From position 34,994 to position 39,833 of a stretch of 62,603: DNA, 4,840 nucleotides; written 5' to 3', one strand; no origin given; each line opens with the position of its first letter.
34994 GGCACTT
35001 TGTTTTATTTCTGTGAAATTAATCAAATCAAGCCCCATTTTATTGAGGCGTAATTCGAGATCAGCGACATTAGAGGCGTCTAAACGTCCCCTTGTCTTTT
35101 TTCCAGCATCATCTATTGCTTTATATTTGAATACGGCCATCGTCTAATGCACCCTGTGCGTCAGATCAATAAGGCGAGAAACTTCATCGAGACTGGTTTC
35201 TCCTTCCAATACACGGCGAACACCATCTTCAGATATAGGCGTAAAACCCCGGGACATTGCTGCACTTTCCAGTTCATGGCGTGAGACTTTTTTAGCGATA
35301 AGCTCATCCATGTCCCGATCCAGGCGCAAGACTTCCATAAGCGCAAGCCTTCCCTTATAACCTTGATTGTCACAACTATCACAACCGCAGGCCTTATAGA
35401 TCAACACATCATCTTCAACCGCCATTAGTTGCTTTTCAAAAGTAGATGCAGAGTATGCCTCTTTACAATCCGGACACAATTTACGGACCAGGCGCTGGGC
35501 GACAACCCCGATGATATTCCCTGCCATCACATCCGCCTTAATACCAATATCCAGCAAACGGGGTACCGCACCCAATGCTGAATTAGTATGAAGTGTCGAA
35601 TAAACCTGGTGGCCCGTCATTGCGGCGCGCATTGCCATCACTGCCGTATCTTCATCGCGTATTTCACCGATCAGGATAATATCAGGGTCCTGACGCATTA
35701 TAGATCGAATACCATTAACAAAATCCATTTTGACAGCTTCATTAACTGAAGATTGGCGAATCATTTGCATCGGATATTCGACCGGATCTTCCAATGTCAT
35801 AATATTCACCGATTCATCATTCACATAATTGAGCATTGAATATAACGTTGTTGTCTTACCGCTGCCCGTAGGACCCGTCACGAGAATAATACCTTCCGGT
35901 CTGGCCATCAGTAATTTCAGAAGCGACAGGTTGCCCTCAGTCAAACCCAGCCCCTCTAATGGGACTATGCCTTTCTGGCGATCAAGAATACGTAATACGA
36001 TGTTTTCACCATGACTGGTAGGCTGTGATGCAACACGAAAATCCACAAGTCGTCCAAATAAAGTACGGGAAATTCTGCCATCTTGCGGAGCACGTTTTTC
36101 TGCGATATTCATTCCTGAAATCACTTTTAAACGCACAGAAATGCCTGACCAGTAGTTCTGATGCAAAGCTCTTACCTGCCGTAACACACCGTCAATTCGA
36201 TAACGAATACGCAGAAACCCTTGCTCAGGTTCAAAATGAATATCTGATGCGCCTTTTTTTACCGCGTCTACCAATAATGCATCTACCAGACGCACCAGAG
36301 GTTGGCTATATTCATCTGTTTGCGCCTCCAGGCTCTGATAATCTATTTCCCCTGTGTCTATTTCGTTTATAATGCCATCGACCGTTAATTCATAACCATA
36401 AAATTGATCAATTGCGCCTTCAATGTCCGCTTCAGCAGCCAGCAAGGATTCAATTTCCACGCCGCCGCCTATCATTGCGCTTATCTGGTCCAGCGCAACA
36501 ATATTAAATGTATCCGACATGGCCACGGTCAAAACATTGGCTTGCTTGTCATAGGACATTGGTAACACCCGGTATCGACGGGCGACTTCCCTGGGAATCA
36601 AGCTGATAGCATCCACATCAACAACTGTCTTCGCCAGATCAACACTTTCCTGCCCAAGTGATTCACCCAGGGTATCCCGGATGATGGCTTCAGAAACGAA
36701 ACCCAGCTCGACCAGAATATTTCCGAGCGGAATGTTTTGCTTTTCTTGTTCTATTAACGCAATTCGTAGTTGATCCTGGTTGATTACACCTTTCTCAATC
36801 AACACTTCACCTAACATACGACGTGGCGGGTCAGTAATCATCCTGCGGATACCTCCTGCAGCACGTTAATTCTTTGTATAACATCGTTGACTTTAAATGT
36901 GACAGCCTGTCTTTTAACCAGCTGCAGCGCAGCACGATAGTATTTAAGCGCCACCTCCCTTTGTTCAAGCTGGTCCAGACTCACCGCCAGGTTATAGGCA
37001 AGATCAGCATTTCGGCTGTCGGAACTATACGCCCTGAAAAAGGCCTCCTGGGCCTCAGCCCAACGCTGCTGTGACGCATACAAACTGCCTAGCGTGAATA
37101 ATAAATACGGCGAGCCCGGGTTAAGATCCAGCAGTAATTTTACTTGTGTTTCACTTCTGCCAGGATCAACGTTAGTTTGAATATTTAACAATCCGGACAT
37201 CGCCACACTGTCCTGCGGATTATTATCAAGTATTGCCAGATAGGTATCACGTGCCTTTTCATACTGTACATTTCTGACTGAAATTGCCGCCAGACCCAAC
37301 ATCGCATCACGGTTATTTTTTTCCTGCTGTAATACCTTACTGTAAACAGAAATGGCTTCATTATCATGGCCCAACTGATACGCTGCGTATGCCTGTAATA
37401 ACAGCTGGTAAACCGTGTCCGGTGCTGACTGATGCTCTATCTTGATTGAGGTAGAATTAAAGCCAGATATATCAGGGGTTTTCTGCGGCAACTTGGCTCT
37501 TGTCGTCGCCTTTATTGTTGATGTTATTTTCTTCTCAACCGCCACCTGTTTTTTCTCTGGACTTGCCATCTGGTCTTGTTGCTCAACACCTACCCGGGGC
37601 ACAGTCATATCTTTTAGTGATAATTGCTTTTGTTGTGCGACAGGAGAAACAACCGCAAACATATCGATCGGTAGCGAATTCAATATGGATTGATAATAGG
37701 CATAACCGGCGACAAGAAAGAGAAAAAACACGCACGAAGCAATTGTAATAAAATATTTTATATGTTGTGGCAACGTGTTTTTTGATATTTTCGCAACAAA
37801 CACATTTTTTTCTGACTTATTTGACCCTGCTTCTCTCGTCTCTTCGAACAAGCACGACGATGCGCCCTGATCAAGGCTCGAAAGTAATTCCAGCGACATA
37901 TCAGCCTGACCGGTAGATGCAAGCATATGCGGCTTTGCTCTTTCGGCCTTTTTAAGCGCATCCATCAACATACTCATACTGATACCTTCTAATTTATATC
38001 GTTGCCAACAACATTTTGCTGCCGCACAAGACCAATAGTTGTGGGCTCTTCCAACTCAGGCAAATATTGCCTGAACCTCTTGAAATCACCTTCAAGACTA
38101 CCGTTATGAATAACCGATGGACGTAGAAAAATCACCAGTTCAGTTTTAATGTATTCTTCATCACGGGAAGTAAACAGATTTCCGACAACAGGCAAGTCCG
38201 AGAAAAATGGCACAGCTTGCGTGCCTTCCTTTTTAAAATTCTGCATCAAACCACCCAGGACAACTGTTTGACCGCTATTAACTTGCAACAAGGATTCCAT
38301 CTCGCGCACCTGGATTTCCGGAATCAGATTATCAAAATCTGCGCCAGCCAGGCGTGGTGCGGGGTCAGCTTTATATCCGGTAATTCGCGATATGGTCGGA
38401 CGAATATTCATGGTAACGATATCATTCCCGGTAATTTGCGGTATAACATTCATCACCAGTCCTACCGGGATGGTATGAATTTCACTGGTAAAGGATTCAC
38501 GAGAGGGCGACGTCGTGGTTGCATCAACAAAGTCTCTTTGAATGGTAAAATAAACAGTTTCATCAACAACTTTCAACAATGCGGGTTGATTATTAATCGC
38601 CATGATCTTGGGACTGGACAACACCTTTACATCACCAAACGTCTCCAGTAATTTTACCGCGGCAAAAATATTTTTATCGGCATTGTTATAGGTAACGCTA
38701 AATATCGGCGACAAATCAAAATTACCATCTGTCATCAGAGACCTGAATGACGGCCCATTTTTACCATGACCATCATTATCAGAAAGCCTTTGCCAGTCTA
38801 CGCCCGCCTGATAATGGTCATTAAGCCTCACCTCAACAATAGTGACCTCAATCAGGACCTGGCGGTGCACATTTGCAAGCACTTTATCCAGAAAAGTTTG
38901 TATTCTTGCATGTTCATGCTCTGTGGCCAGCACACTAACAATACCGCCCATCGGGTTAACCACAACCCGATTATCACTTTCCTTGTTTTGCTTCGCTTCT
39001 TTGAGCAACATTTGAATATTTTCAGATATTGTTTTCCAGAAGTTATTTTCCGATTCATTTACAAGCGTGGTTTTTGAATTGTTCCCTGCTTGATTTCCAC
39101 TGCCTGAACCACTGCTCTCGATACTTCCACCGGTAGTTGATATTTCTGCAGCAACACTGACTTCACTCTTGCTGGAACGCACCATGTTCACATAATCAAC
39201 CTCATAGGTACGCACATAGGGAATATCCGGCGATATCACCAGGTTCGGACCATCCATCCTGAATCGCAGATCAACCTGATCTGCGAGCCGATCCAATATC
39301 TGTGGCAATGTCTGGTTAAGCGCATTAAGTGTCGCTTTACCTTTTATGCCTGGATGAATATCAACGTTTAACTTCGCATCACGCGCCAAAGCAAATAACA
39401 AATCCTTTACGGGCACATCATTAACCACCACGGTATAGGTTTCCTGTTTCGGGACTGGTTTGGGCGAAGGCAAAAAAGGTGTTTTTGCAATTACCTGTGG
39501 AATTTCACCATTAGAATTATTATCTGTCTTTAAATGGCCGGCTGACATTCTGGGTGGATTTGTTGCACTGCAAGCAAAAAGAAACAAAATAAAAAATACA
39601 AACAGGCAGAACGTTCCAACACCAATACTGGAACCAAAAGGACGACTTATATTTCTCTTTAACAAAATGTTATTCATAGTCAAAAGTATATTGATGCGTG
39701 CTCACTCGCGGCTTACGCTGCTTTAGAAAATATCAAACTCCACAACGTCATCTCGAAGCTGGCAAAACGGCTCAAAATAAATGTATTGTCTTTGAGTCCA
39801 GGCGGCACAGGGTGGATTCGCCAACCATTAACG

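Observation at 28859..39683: Compact nine-gene MSHA-like type IV filament operon with rearranged and reduced gene content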

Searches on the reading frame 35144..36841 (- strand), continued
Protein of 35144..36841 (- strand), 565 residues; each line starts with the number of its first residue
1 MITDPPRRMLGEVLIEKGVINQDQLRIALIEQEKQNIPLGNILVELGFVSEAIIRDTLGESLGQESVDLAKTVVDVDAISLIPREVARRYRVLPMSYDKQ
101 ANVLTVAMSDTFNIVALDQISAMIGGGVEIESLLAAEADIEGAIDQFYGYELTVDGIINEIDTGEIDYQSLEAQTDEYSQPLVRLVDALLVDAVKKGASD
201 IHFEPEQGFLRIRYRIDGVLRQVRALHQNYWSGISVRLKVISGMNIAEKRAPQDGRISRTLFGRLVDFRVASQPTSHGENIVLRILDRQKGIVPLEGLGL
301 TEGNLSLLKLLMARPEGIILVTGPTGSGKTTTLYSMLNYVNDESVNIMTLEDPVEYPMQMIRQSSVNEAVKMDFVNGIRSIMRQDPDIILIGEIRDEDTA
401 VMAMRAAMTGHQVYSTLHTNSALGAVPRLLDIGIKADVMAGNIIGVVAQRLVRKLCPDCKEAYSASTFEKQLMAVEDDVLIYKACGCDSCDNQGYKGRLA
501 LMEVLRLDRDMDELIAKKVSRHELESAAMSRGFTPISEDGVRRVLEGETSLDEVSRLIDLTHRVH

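Call 82: get_annotated_region(hit=H26, flank=5000)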
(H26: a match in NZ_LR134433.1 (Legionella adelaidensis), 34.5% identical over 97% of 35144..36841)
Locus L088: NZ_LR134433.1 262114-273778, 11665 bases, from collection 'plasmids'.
description: Legionella adelaidensis strain NCTC12735 plasmid 24, complete sequence
organism: Legionella adelaidensis (NCBI taxid 45056)
taxonomy: Bacteria; Pseudomonadota; Gammaproteobacteria; Legionellales; Legionellaceae; Legionella; Legionella adelaidensis
host: -; source: environmental,Cooling tower water; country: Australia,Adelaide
typing (MOB-suite, as given by PLSDB): mobilizable; relaxase MOBH
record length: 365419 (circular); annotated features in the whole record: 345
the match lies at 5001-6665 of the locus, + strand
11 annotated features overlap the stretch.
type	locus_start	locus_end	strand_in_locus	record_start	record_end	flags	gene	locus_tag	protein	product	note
CDS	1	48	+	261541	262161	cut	-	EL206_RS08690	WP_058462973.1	PilN domain-containing protein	-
CDS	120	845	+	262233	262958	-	-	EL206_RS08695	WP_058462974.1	hypothetical protein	-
CDS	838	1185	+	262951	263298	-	-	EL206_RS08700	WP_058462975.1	hypothetical protein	-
CDS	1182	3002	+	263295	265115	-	mshL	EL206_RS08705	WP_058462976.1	pilus (MSHA type) biogenesis protein MshL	GO:0009306 - protein secretion [Evidence IEA]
CDS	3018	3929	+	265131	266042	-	-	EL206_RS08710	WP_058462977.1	AAA family ATPase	-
CDS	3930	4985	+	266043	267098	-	-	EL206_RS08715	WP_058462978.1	hypothetical protein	-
CDS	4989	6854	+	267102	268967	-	-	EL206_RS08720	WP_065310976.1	GspE/PulE family protein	GO:0009306 - protein secretion [Evidence IEA]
CDS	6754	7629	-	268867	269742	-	-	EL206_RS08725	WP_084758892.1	cytochrome c oxidase subunit 3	-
CDS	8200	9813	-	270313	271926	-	ctaD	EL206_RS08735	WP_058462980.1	cytochrome c oxidase subunit I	-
CDS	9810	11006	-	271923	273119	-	coxB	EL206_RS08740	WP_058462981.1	cytochrome c oxidase subunit II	-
CDS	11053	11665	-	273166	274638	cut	-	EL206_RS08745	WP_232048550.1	c-type cytochrome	-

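Call 83: get_annotated_region(hit=H9, flank=9000)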
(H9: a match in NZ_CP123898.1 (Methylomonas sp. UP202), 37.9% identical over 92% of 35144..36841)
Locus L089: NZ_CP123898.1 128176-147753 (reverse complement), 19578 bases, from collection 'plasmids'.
description: Methylomonas sp. UP202 plasmid pUP202, complete sequence
organism: Methylomonas sp. UP202 (NCBI taxid 3040943)
taxonomy: Bacteria; Pseudomonadota; Gammaproteobacteria; Methylococcales; Methylococcaceae; Methylomonas; Methylomonas sp. UP202
host: -; source: pure culture,canal sediment; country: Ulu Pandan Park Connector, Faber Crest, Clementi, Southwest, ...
typing (MOB-suite, as given by PLSDB): non-mobilizable
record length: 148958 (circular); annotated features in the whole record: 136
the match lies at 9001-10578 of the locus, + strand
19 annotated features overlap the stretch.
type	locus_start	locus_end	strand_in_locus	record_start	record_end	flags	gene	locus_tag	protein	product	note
CDS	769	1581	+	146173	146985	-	-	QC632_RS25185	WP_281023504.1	hypothetical protein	-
CDS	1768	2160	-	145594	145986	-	-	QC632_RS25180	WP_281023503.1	hypothetical protein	-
CDS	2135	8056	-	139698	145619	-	-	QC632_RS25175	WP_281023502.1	RHS repeat-associated core domain-containing protein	-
CDS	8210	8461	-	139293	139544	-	-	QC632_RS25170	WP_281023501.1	RHS repeat domain-containing protein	-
CDS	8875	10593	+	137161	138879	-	-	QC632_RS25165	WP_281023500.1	GspE/PulE family protein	GO:0009306 - protein secretion [Evidence IEA]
CDS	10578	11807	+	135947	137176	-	-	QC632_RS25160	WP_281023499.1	type II secretion system F family protein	-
CDS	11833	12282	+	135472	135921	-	gspG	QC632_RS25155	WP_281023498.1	type II secretion system major pseudopilin GspG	GO:0015628 - protein secretion by the type II secretion system [Evidence IEA]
CDS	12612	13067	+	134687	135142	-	-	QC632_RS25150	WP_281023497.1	type II secretion system protein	-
CDS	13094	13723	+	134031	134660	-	-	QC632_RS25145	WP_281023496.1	prepilin-type N-terminal cleavage/methylation domain-containing protein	-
CDS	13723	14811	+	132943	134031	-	-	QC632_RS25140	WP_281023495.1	PilN domain-containing protein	-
CDS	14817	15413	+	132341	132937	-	-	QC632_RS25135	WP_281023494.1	GspMb/PilO family protein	-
CDS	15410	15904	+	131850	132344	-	-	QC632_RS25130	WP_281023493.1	hypothetical protein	-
CDS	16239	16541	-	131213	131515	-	-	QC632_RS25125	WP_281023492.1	hypothetical protein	-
CDS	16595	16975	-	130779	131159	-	tnpB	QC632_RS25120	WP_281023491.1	IS66 family insertion sequence element accessory protein TnpB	-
CDS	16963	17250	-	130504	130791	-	-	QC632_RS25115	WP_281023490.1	IS66 family insertion sequence element accessory protein TnpB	-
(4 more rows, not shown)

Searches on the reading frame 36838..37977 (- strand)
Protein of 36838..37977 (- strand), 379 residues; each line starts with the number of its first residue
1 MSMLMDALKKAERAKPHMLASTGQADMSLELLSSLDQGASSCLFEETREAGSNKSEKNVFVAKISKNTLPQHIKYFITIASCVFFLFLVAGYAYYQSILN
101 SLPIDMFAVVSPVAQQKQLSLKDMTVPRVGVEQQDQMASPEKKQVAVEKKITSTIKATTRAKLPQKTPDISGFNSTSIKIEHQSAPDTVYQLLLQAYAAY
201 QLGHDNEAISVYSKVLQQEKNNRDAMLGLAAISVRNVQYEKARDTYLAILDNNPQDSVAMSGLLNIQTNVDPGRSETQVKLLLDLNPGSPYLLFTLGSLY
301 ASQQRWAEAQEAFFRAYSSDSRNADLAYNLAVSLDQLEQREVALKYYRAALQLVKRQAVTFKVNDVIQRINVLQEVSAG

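Call 4: search_protein_families(library=pfam, proteins=[window:36838-37977:-], max_evalue=0.1)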
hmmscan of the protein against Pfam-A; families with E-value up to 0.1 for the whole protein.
window:36838-37977:- (379 aa): 20 families
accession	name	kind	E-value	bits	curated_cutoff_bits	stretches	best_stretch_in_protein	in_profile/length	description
PF07719.23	TPR_2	-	1.1e-11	44.4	27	3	324-353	1-30/34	Tetratricopeptide repeat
PF14559.12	TPR_19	-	1.3e-11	45.1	25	1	206-259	8-60/68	Tetratricopeptide repeat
PF13432.12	TPR_16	-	5e-10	40.1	32.7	2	193-256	1-64/65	Tetratricopeptide repeat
PF13428.12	TPR_14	-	2.7e-08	34.1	23.5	1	193-231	5-43/44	Tetratricopeptide repeat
PF13431.12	TPR_17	-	1.7e-07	31.4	24.4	1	283-311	6-34/34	Tetratricopeptide repeat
PF00515.34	TPR_1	-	1.8e-06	27.9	27.8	0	325-353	2-30/34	Tetratricopeptide repeat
PF23914.1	TPR_CcmH_CycH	-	6e-06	26.6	42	1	205-257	103-155/158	Cytochrome c-type biogenesis protein H TPR domain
PF13371.12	TPR_9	-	6.9e-06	26.4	35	1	279-325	18-64/73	Tetratricopeptide repeat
PF13174.12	TPR_6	-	1.4e-05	25.9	26.3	0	192-218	3-29/33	Tetratricopeptide repeat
PF13181.12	TPR_8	-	1.7e-05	25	25.7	1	324-353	1-30/34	Tetratricopeptide repeat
PF13176.12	TPR_7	-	5.9e-05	23.3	27.9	0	295-318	4-27/36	Tetratricopeptide repeat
PF12895.13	ANAPC3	-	0.00013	22.6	27.2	0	282-348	15-80/82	Anaphase-promoting complex, cyclosome, subunit 3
PF24575.1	TPR_Slam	-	0.00051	20.9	35.2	1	187-244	45-102/104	Surface lipoprotein assembly modifier, N-terminal TPR repeats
PF25063.1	ARM_TT21_C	-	0.00053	20.3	35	1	193-333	22-173/209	Tetratricopeptide repeat protein 21 C-terminal ARM domain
PF20308.4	TPR-S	-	0.003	18.5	27.6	0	238-354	1-89/102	Tetratricopeptide Repeats-Sensor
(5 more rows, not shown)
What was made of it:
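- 36838..37977 (-): Bitopic TPR protein at the position MshN holds in MSH loci; inferred secretin or alignment accessory. Multiple TPR Pfam families over residues 184-357 (call 4).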

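Call 5: search_protein_families(library=ncbifam, proteins=[window:36838-37977:-], max_evalue=0.1)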
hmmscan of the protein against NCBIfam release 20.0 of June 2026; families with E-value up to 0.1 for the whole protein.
window:36838-37977:- (379 aa): 27 families (the best 25 are shown)
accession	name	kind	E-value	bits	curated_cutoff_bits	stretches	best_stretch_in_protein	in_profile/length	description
TIGR02552.1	LcrH_SycD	equivalog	2.3e-14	53.3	104.8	2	184-260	13-89/136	SycD/LcrH family type III secretion system chaperone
NF040959.1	MamA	equivalog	6.8e-13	48.5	200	2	184-257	69-139/204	magnetosome protein MamA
TIGR00540.1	TPR_hemY_coli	hypoth_equivalog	1.2e-12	47.3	142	2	265-350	298-385/385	heme biosynthesis-associated TPR protein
TIGR02917.1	PEP_TPR_lipo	equivalog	9.4e-11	40.3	312.2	1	191-344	738-891/899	XrtA/PEP-CTERM system TPR-repeat protein PrsT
NF033920.0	C39_PA2778_fam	equivalog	8.2e-10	38.5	150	3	280-353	180-253/255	PA2778 family cysteine peptidase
TIGR02795.1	tol_pal_ybgF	equivalog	4.4e-08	33.7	90.1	2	196-258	46-111/119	tol-pal system protein YbgF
NF047371.1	FlcA_CTERM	equivalog_domain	3.4e-07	29.1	300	2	289-357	472-540/646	periplasmic flagellar collar protein FlcA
TIGR02521.1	type_IV_pilW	equivalog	1.6e-06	27.9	154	2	296-356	37-97/234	type IV pilus biogenesis/stability protein PilW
NF008520.0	PRK11447.1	equivalog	7.4e-06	24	858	1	174-257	589-670/1157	cellulose synthase complex outer membrane protein BcsC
NF042912.1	Amuc_1098_fam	equivalog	1.2e-05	23.6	750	1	165-244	132-211/805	Amuc_1098 family type IV pilus outer membrane protein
NF052415.1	T3SS_chap_SctY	equivalog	8.1e-05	23.1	70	2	220-313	3-100/106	type III secretion apparatus assembly chaperone SctY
NF011859.0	PRK15331.1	equivalog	0.00018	21.7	184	1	178-248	26-96/165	type III secretion system translocator chaperone SicA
TIGR03939.1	PGA_TPR_OMP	equivalog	0.00031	19.1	366.65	1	186-256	85-153/800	poly-beta-1,6 N-acetyl-D-glucosamine export porin PgaA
NF052230.1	T9SS_PorE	exception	0.00033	19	600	1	198-269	66-137/648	PorE family type IX secretion system protein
NF002725.1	PRK02603.1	equivalog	0.00064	19.8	143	1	194-261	40-110/173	photosystem I assembly protein Ycf3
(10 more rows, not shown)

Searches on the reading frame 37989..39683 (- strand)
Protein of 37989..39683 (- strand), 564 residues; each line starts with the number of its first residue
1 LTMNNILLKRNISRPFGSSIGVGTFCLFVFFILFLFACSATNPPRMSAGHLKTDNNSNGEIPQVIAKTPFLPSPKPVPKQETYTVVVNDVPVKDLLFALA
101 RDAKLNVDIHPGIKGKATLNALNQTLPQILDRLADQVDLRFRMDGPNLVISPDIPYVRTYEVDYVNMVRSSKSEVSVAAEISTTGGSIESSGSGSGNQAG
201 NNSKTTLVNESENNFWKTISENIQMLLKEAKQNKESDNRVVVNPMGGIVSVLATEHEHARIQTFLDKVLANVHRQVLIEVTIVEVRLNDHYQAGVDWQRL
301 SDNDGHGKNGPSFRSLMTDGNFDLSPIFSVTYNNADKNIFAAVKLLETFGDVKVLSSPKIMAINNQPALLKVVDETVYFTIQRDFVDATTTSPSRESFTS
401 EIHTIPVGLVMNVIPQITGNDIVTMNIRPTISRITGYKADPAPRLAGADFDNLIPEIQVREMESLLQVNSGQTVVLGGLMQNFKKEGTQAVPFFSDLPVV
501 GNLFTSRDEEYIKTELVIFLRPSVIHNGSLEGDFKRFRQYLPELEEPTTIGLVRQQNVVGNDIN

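Call 4: search_protein_families(library=pfam, proteins=[window:37989-39683:-], max_evalue=0.1)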
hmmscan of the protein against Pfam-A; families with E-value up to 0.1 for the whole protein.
window:37989-39683:- (564 aa): 4 families
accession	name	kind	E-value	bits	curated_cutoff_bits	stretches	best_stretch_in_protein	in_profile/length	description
PF00263.26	Secretin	-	1.8e-40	138.7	27.5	1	346-525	2-168/169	Bacterial type II and III secretion system protein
PF07655.18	Secretin_N_2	-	4.2e-08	34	23.4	1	158-229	2-79/91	Secretin N-terminal domain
PF07660.19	STN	-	0.0032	17.7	28.4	1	107-152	3-51/52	Secretin and TonB N terminus short domain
PF04360.17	Serglycin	-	0.055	13.9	30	0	187-239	90-143/149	Serglycin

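Call 5: search_protein_families(library=ncbifam, proteins=[window:37989-39683:-], max_evalue=0.1)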
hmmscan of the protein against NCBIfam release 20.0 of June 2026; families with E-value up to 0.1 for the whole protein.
window:37989-39683:- (564 aa): 10 families
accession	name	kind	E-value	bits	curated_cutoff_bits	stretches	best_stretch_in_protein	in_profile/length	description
TIGR02519.1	pilus_MshL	equivalog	1.8e-77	260.2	250.2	1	240-525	1-290/290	pilus (MSHA type) biogenesis protein MshL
TIGR02517.1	type_II_gspD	equivalog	2.5e-45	155.1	351.35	1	202-527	301-592/600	type II secretion system secretin GspD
TIGR02516.1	type_III_yscC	equivalog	1.8e-33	115.9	238.45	2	229-526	188-462/463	type III secretion system outer membrane ring subunit SctC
TIGR02515.1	IV_pilus_PilQ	subfamily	2.4e-32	112.5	284.35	1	84-525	5-427/428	type IV pilus secretin PilQ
TIGR02520.1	pilus_B_mal_scr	equivalog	4.1e-25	88.3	287.65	1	156-487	159-480/513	PilN family type IVB pilus formation outer membrane protein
NF010083.0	PRK13568.1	equivalog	4.7e-22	78.3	554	2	274-526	187-418/419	DNA uptake porin HofQ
NF011873.0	PRK15346.1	equivalog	5.2e-22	78.2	524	1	267-511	264-480/499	EscC/YscC/HrcC family type III secretion system outer membrane ring protein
NF007851.2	PRK10560.1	exception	4.3e-18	65.3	598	2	343-526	248-410/412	DNA uptake porin HofQ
NF042912.1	Amuc_1098_fam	equivalog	4.7e-16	58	750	2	455-525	726-796/805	Amuc_1098 family type IV pilus outer membrane protein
NF038088.1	anchor_synt_D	exception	0.026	14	240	1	233-275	45-87/194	protein sorting system archaetidylserine decarboxylase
